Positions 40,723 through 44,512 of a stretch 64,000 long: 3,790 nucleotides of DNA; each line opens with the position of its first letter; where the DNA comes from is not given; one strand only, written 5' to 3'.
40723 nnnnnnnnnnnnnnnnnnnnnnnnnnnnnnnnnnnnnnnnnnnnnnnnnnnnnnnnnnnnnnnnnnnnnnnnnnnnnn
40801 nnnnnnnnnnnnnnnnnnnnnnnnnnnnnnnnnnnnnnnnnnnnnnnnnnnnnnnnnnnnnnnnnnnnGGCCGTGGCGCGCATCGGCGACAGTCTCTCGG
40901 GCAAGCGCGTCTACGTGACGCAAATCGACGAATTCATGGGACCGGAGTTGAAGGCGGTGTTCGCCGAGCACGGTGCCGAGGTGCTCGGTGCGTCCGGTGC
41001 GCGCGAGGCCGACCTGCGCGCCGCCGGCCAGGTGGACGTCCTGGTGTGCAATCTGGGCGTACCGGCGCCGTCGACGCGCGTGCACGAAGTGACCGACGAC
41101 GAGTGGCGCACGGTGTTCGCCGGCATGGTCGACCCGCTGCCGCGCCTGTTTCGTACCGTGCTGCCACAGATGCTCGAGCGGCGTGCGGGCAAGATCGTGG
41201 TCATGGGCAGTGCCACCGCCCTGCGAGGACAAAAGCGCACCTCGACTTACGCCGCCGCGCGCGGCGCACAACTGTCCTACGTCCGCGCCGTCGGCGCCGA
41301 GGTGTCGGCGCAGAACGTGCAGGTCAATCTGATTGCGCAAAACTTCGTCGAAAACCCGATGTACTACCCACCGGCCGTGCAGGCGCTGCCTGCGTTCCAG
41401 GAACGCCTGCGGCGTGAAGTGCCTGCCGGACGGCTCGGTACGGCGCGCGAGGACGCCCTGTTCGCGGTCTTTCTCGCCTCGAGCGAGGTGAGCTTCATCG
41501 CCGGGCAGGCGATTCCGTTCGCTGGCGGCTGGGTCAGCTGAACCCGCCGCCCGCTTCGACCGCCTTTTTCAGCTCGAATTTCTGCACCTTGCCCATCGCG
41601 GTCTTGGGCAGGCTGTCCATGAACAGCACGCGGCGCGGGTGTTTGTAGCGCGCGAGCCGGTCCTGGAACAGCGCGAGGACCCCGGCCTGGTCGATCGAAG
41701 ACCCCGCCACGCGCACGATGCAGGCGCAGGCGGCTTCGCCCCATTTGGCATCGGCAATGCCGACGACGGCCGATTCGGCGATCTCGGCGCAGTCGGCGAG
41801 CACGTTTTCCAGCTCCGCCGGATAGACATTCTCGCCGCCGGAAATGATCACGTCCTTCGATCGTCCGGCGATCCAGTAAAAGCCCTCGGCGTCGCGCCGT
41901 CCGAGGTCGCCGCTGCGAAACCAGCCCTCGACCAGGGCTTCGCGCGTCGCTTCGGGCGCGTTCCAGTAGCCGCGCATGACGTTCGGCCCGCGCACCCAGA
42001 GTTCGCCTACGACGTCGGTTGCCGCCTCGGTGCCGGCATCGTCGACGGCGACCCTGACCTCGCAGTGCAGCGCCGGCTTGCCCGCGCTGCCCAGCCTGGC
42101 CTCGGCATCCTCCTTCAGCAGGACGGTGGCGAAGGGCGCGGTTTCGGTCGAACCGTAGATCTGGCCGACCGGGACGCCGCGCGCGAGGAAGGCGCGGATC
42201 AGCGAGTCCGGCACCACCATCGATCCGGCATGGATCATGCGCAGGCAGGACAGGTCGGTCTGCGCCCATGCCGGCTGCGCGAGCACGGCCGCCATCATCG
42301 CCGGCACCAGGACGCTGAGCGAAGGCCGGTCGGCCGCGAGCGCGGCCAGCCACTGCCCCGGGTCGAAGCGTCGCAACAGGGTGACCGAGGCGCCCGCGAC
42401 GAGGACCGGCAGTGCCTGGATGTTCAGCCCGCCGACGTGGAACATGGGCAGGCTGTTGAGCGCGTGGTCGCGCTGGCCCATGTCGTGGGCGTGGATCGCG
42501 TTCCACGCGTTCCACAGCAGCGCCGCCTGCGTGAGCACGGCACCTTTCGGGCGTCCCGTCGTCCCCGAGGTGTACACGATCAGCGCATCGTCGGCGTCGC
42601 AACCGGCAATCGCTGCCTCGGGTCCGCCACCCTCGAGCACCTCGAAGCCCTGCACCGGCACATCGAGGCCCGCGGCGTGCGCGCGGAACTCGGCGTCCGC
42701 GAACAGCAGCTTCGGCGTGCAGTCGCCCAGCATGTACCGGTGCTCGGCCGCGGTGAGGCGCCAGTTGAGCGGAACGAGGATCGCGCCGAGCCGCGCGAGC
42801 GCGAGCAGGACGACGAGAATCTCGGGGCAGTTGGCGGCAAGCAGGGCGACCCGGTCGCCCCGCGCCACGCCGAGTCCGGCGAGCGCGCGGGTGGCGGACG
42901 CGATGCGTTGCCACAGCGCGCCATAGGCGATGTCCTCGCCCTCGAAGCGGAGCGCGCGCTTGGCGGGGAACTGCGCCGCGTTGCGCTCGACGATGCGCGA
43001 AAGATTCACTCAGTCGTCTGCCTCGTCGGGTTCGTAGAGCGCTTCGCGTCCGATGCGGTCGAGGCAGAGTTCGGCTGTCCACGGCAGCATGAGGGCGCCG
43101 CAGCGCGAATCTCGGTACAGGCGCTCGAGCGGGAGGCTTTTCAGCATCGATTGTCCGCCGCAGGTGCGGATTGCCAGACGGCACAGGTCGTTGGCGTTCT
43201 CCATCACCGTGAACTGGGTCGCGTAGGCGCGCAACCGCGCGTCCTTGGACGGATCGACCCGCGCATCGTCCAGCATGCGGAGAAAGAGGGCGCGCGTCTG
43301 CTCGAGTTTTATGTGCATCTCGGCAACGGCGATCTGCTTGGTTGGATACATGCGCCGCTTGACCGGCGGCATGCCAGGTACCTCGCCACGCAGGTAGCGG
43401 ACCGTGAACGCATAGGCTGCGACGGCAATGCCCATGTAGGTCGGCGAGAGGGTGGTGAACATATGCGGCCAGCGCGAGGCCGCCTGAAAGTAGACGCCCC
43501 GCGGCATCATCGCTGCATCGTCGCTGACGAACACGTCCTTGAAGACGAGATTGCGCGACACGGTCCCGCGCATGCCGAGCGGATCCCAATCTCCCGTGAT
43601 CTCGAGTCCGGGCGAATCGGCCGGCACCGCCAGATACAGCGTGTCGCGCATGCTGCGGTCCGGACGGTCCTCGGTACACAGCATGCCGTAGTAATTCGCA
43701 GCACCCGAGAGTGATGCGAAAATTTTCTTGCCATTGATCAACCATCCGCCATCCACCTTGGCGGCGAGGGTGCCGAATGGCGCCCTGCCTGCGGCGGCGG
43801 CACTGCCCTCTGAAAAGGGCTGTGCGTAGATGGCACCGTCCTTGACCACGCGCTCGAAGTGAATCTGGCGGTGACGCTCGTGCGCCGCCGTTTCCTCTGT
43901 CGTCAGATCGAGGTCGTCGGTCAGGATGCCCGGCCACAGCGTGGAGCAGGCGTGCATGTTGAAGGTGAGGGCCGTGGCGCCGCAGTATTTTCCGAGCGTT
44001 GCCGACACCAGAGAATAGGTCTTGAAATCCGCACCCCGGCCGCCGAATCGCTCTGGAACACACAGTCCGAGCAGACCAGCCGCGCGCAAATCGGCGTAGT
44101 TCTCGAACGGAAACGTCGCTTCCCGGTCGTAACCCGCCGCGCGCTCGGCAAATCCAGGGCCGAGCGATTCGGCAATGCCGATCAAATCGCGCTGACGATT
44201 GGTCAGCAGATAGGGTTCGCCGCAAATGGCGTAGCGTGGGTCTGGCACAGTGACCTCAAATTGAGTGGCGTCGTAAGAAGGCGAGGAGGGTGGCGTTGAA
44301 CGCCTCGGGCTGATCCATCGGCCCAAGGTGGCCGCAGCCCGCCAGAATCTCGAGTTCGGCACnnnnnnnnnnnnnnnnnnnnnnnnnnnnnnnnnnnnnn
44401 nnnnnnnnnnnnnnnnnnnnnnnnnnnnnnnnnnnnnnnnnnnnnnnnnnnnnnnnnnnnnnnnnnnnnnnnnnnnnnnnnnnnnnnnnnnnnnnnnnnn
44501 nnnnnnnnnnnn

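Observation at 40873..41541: SDR-fold protein carrying the halohydrin dehalogenase fingerprint instead of an NAD(P)-dependent SDR signature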

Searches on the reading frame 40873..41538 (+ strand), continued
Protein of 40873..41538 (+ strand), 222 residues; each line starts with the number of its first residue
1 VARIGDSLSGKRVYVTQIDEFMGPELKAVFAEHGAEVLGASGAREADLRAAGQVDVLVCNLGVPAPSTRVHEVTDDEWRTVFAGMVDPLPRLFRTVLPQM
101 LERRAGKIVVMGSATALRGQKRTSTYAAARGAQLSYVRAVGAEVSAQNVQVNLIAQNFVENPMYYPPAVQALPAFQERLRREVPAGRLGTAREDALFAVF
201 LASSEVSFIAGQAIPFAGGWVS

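Call 36: find_encoding_contigs(protein=P0042, flank=7000, max_places=1)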
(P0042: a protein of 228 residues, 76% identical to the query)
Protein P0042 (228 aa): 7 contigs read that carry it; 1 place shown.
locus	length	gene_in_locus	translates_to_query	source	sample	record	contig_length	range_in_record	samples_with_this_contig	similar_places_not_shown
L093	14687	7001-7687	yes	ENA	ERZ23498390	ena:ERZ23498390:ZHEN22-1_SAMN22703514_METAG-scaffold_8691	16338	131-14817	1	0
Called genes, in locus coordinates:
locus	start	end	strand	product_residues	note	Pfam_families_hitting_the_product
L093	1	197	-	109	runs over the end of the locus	?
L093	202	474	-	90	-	PF04066:MrpF_PhaF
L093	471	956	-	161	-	PF01899:MNHE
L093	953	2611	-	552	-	PF00361:Proton_antipo_M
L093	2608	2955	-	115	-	PF00420:Oxidored_q2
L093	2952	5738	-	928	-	PF00662:Proton_antipo_N, PF00361:Proton_antipo_M, PF13244:MbhD, PF20501:MbhE, PF04039:MnhB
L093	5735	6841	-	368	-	PF01699:Na_Ca_ex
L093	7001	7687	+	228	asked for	PF13561:adh_short_C2, PF00106:adh_short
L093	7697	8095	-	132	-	PF03061:4HBT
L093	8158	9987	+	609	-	PF00664:ABC_membrane, PF00005:ABC_tran, PF02463:SMC_N (weak)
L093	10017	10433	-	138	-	-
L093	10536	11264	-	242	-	PF22624:AASDHPPT_N (weak), PF01648:ACPS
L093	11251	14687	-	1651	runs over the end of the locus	?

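Call 37: predict_structure(alignment_id=A2)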
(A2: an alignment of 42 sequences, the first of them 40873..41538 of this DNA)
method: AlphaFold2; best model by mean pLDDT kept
length: 222 residues; sequences in the alignment: 42
mean_pLDDT: 83.1   pTM: 0.84
mean pLDDT of the five models: 83.1, 82.5, 82.4, 74.9, 68.5
residues with pLDDT >= 90: 115; 70-90: 60; 50-70: 31; < 50: 16
segments of 3 or more residues with pLDDT < 50: 114-120, 218-222
pLDDT, mean of each block of 10 residues (from residue 1): 91 95 93 98 94 97 77 88 92 97 97 53 76 92 95 70 59 73 60 89 90 63 32
secondary structure, 60 per line:
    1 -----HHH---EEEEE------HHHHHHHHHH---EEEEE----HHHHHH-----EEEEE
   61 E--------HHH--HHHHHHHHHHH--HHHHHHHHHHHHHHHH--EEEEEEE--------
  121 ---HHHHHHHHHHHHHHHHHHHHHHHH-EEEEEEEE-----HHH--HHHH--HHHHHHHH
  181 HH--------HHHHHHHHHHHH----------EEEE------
elements in order: E12-16 H23-32 E36-40 H45-50 E56-61 H75-85 H88-103 E106-112 H124-147 E149-156 H167-170 H173-182 H191-202 E213-216

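Call 40: fold_search(model_id=the predicted structure, library=pdb)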
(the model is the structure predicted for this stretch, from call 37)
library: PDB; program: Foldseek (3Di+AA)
matches with E <= 10: 1986; with E <= 0.001: 1914
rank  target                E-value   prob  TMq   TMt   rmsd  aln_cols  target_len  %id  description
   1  7b73_B                2.3e-23  1.00  0.86  0.84   3.1       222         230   55  Insight into the molecular determinants of thermal stability in halohydrin dehalogenase HheD2. (released 2021-04-07)
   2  7b73_C                2.6e-23  1.00  0.86  0.84   3.2       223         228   55  Insight into the molecular determinants of thermal stability in halohydrin dehalogenase HheD2. (released 2021-04-07)
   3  7b73_A                5.6e-23  1.00  0.87  0.81   3.9       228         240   54  Insight into the molecular determinants of thermal stability in halohydrin dehalogenase HheD2. (released 2021-04-07)
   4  7b73_D                1.0e-22  1.00  0.87  0.86   3.1       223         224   55  Insight into the molecular determinants of thermal stability in halohydrin dehalogenase HheD2. (released 2021-04-07)
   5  8xxb                  3.1e-22  1.00  0.88  0.88   2.9       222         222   57  Crystal Structure of a triple-mutant (A69F/M124P/R127G) of halohydrin dehalogenase HheD8 complexed with chloride (released 2024-01-31)
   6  4zd6_C                2.9e-18  1.00  0.85  0.84   3.3       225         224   44  Halohydrin hydrogen-halide-lyase, HheB (released 2015-11-04)
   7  4zd6_A                3.3e-18  1.00  0.85  0.84   3.3       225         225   44  Halohydrin hydrogen-halide-lyase, HheB (released 2015-11-04)
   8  5b12_A                4.4e-18  1.00  0.87  0.87   3.0       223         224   44  Crystal structure of the B-type halohydrin hydrogen-halide-lyase mutant F71W/Q125T/D199H from Corynebacterium sp. N-10 (released 2016-08-03)
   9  5b12_B                1.2e-17  1.00  0.86  0.85   3.4       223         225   45  Crystal structure of the B-type halohydrin hydrogen-halide-lyase mutant F71W/Q125T/D199H from Corynebacterium sp. N-10 (released 2016-08-03)
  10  6a41                  1.7e-14  1.00  0.84  0.77   3.3       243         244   28  Dehalogenation enzyme (released 2019-06-19)
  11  6t7m_A                2.9e-14  1.00  0.83  0.76   3.3       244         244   27  Crystal structure of Salmonella typhimurium FabG at 2.65 A resolution (released 2020-11-18)
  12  3tzk_A                5.2e-14  1.00  0.81  0.73   3.4       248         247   27  Crystal structure of 3-ketoacyl-(acyl-carrier-protein) reductase (FabG)(G92A) from Vibrio cholerae (released 2011-10-19)
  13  4i08_B                7.9e-14  1.00  0.80  0.73   3.7       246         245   26  Crystal structure of beta-ketoacyl-acyl carrier protein reductase (FabG) from Vibrio cholerae in complex with NADPH (released 2012-12-12)
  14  8y11_B                1.1e-13  1.00  0.75  0.70   5.1       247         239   26  Crystal structure of L-2-keto-3-deoxyfuconate 4-dehydrogenase bound to NAD(H) and sulfate ion (released 2024-07-10)
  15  8xwk_C                1.1e-13  1.00  0.80  0.72   4.2       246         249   27  Crystal structure of L-2-keto-3-deoxyfuconate 4-dehydrogenase from Herbaspillum huttiense (apo form) (released 2024-07-10)
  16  8y11_C                1.3e-13  1.00  0.82  0.77   3.5       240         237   27  Crystal structure of L-2-keto-3-deoxyfuconate 4-dehydrogenase bound to NAD(H) and sulfate ion (released 2024-07-10)
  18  8xwk_B                1.5e-13  1.00  0.79  0.72   4.3       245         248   27  Crystal structure of L-2-keto-3-deoxyfuconate 4-dehydrogenase from Herbaspillum huttiense (apo form) (released 2024-07-10)
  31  8y11_A                4.4e-13  1.00  0.81  0.73   3.9       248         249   27  Crystal structure of L-2-keto-3-deoxyfuconate 4-dehydrogenase bound to NAD(H) and sulfate ion (released 2024-07-10)
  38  8xwk_A                7.9e-13  1.00  0.81  0.73   3.8       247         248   27  Crystal structure of L-2-keto-3-deoxyfuconate 4-dehydrogenase from Herbaspillum huttiense (apo form) (released 2024-07-10)
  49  8xwk_D                1.6e-12  1.00  0.79  0.71   4.1       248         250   26  Crystal structure of L-2-keto-3-deoxyfuconate 4-dehydrogenase from Herbaspillum huttiense (apo form) (released 2024-07-10)
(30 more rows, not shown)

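Call 45: search_protein_representatives(protein=window:40873-41538:+)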
Query: 222 residues. Proteins with E-value up to 0.001 (for the whole library): 42169; up to 1e-10: 4780; up to 1e-30: 58. The best 150 are listed.
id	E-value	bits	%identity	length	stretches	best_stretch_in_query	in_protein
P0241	1.6e-94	331.8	71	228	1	1-221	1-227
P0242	6.4e-69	248.2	56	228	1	5-222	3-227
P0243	7.4e-62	225.2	63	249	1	50-221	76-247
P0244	1.4e-60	221.0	55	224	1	9-221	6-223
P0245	3.3e-57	210.0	49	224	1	7-221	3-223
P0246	1.0e-53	198.6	47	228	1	7-221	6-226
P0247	3.4e-51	190.3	58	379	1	6-182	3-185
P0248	4.1e-51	190.1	65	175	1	7-156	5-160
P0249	1.2e-49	185.3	73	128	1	99-221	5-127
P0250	2.4e-49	184.3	54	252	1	8-188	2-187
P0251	1.2e-48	182.0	62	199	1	80-221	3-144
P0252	2.6e-48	180.9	58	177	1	51-221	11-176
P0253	1.4e-47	178.5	56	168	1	54-221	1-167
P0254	7.8e-47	176.1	47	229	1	8-221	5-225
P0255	9.8e-47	175.8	56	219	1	71-221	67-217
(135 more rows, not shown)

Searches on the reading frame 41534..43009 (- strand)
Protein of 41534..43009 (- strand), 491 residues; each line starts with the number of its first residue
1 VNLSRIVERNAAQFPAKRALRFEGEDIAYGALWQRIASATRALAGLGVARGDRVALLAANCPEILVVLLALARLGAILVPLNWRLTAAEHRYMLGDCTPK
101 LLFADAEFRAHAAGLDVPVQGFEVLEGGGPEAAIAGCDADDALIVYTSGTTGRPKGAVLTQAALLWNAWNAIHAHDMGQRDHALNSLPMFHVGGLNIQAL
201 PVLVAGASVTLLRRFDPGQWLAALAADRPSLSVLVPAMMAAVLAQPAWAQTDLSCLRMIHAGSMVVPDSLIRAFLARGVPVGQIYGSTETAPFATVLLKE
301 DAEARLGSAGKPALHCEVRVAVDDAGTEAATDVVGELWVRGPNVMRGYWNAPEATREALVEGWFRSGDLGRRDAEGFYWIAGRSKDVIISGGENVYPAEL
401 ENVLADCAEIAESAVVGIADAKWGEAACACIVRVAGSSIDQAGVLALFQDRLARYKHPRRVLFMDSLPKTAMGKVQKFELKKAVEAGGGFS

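Call 3: search_protein_families(library=pfam, proteins=[window:41534-43009:-], max_evalue=0.01)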
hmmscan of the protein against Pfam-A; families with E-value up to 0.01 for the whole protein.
window:41534-43009:- (491 aa): 2 families
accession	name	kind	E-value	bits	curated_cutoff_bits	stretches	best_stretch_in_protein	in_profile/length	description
PF00501.34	AMP-binding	-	1.5e-82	277.9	29.9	1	8-349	2-384/384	AMP-binding enzyme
PF13193.12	AMP-binding_C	-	2.3e-15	57.7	24.5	1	399-474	1-76/76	AMP-binding enzyme C-terminal domain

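Call 4: search_protein_families(library=ncbifam, proteins=[window:41534-43009:-], max_evalue=0.01)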
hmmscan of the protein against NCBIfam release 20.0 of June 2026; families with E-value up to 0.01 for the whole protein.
window:41534-43009:- (491 aa): 107 families (the best 25 are shown)
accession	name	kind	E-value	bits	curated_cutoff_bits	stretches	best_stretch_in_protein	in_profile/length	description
NF004837.0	PRK06187.1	subfamily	2.5e-132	441.9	476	2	140-486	171-524/531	long-chain-fatty-acid--CoA ligase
NF005307.0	PRK06839.1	equivalog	1.8e-128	429.3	748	1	4-482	5-491/496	o-succinylbenzoate--CoA ligase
NF006182.0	PRK08316.1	subfamily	1.2e-119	400.2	663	2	138-485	170-518/523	fatty acyl-CoA synthetase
NF006572.0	PRK09088.1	equivalog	2.4e-109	366.2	696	1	23-485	25-488/491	acyl-CoA synthetase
NF002966.0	PRK03640.1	equivalog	2.5e-104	349.6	556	1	8-485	9-481/483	o-succinylbenzoate--CoA ligase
NF004797.0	PRK06145.1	equivalog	8.6e-103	344.3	850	1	1-484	2-495/499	acyl-CoA synthetase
NF005702.0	PRK07514.1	subfamily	9.3e-102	341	558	1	10-483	12-499/506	malonyl-CoA synthase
NF005857.1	PRK07786.1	exception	2.9e-101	339.5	733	1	5-482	13-510/513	fatty-acid--CoA ligase FadD5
NF052269.1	Staph_lig_FadD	equivalog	4.3e-100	335.4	650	1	22-484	23-493/499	long-chain-fatty-acid--CoA ligase FadD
NF004114.0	PRK05605.1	equivalog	8.3e-94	314.9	766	2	139-485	221-570/575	long-chain-fatty-acid--CoA ligase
NF005801.1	PRK07656.1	equivalog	7.5e-93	311.8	657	1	5-481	5-500/500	FadD3 family acyl-CoA ligase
NF005676.0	PRK07470.1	equivalog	3.9e-90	303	774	1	1-488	20-533/544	acyl-CoA synthetase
NF009233.0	PRK12583.1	subfamily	5.6e-90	302.3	832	2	138-482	199-548/558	fatty acid CoA ligase family protein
TIGR01923.1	menE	equivalog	1e-85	288.2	330.15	1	31-478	4-440/442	o-succinylbenzoate--CoA ligase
NF006181.0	PRK08314.1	subfamily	1.2e-84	284.6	705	2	139-481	203-551/563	long-chain-fatty-acid--CoA ligase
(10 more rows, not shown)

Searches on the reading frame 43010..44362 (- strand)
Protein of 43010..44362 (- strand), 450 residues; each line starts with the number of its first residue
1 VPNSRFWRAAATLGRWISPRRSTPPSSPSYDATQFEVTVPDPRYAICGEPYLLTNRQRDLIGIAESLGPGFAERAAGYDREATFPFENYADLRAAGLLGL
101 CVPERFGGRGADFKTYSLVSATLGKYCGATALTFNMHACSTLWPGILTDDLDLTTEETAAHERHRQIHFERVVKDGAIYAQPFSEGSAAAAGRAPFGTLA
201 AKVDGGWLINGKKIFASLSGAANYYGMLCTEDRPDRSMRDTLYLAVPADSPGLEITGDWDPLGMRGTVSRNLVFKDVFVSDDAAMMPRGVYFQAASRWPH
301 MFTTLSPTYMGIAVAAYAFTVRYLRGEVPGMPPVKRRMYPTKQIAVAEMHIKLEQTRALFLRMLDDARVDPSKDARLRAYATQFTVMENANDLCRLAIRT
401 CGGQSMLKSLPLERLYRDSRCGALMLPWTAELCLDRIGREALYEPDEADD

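Call 3: search_protein_families(library=pfam, proteins=[window:43010-44362:-], max_evalue=0.01)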
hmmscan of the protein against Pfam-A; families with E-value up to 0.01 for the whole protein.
window:43010-44362:- (450 aa): 5 families
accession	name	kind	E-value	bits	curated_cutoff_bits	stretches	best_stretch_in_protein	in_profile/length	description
PF02770.24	Acyl-CoA_dh_M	-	2e-12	47.6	33.3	1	198-277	18-97/97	Acyl-CoA dehydrogenase, middle domain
PF02771.21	Acyl-CoA_dh_N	-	3.1e-11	44.1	22.9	1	72-139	20-87/113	Acyl-CoA dehydrogenase, N-terminal domain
PF08028.16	Acyl-CoA_dh_2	-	1.4e-09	38.7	22.7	1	305-421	3-125/134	Acyl-CoA dehydrogenase, C-terminal domain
PF00441.29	Acyl-CoA_dh_1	-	2.9e-08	34.4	22.4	1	339-424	50-133/150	Acyl-CoA dehydrogenase, C-terminal domain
PF15062.11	ARL6IP6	-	0.0013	19.3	27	1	301-333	23-55/86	Haemopoietic lineage transmembrane helix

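Call 4: search_protein_families(library=ncbifam, proteins=[window:43010-44362:-], max_evalue=0.01)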
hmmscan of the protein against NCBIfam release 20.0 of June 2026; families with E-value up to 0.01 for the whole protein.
window:43010-44362:- (450 aa): 15 families
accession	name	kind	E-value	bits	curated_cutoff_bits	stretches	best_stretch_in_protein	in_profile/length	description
NF049984.1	Rv1679_FadE16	equivalog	2.2e-32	112.7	600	1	73-439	14-363/371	Rv1679 family acyl-CoA dehydrogenase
NF042972.1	AcrlCoAredClosAcrC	equivalog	2.1e-28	99.1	640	1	72-421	25-357/378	acryloyl-CoA reductase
NF042439.1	SulpropCoADesulf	equivalog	1.3e-24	86.7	600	1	71-421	12-351/379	3-sulfinopropanoyl-CoA desulfinase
TIGR04022.1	sulfur_SfnB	equivalog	2.3e-24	86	430.9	1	57-424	7-364/391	SfnB family sulfur acquisition oxidoreductase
NF043006.1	CyhCrbnylCoADH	equivalog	1.1e-19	70.7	650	1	72-421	24-356/380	cyclohexane-1-carbonyl-CoA dehydrogenase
NF008997.0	PRK12341.1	equivalog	1.6e-18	67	537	1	76-424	30-360/382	acyl-CoA dehydrogenase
NF045629.1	monooxsub_HsaA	equivalog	2.6e-17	62.6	450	2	192-440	107-372/383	3-hydroxy-9,10-secoandrosta-1,3,5(10)-triene-9,17-dione monooxygenase oxygenase subunit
NF043015.1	DibenthMonoxDszC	equivalog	1.8e-15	56.6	850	1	56-325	14-276/415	dibenzothiophene monooxygenase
NF045652.1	ProlPCPDhRedW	equivalog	2.4e-14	53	650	1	94-419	42-352/376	L-prolyl-[peptidyl-carrier protein] dehydrogenase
NF053553.1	prodigi_MBC_PigA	equivalog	5.7e-12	45.4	500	1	78-418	31-357/381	prodigiosin MBC biosynthesis dehydrogenase PigA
NF045920.1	HphnlacHdxOX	equivalog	3.7e-11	42.6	650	1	164-281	83-194/384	p-hydroxyphenylacetate 3-hydroxylase oxygenase component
NF002885.1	PRK03354.1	equivalog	2.4e-10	40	540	1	78-422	32-355/378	crotonobetainyl-CoA dehydrogenase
NF045552.1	GlutCoADH_Des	equivalog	3.7e-07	29.7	470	1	74-433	27-371/387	glutaryl-CoA dehydrogenase Acd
NF058590.1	AcCoDHFadEBacil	equivalog_domain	1.1e-05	24.2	600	1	95-283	65-237/586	acyl-CoA dehydrogenase FadE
TIGR03204.1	pimC_large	equivalog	0.0078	15.1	623.85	1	160-253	104-196/395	pimeloyl-CoA dehydrogenase large subunit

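Call 56: search_solved_structures(query=window:43010-44248:-, max_evalue=1e-10)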
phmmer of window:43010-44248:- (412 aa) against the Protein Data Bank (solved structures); distinct sequences matched with E-value up to 1e-10: 43.
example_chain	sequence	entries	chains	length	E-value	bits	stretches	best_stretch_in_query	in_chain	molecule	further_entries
5gj7_A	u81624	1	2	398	9.4e-41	143.7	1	5-387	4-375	Acyl-CoA dehydrogenase type 2 domain protein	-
5z8t_A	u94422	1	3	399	1.3e-40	143.2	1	6-387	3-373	Acyl-CoA dehydrogenase type 2 domain protein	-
1ws9_A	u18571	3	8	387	5.7e-25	91.7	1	27-385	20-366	acyl-CoA dehydrogenase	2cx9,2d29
2vig_A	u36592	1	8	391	1.6e-24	90.2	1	37-385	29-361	SHORT-CHAIN SPECIFIC ACYL-COA DEHYDROGENASE,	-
7y0a_A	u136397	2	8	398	2.5e-24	89.6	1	37-385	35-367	Short-chain specific acyl-CoA dehydrogenase, mitochondrial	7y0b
8sgs_A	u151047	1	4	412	2.8e-24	89.4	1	37-385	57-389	Short-chain specific acyl-CoA dehydrogenase, mitochondrial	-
1jqi_A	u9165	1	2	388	3.8e-23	85.7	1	37-385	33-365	short chain acyl-CoA dehydrogenase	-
5ol2_C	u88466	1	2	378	1.8e-22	83.4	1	37-384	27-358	Acyl-CoA dehydrogenase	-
7w0j_A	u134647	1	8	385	5.1e-21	78.7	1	33-383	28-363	Acyl-CoA dehydrogenase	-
8i4p_A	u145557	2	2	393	5.3e-21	78.6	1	33-383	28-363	Acyl-CoA dehydrogenase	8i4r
3mxl_A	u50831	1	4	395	9.4e-21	77.8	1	16-404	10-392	Nitrososynthase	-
9w60_A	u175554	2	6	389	1.5e-20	77.1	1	39-384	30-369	Butyryl CoA dehydrogenase apo protein | Butyryl CoA Dehydrogenase with FAD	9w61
3m9v_A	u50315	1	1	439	3.7e-20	75.8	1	31-404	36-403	FAD-dependent oxidoreductase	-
4kcf_A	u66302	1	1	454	4.2e-20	75.7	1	31-404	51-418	FAD-dependent oxidoreductase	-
4zxv_A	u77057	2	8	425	4.4e-20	75.6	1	19-398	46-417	DnmZ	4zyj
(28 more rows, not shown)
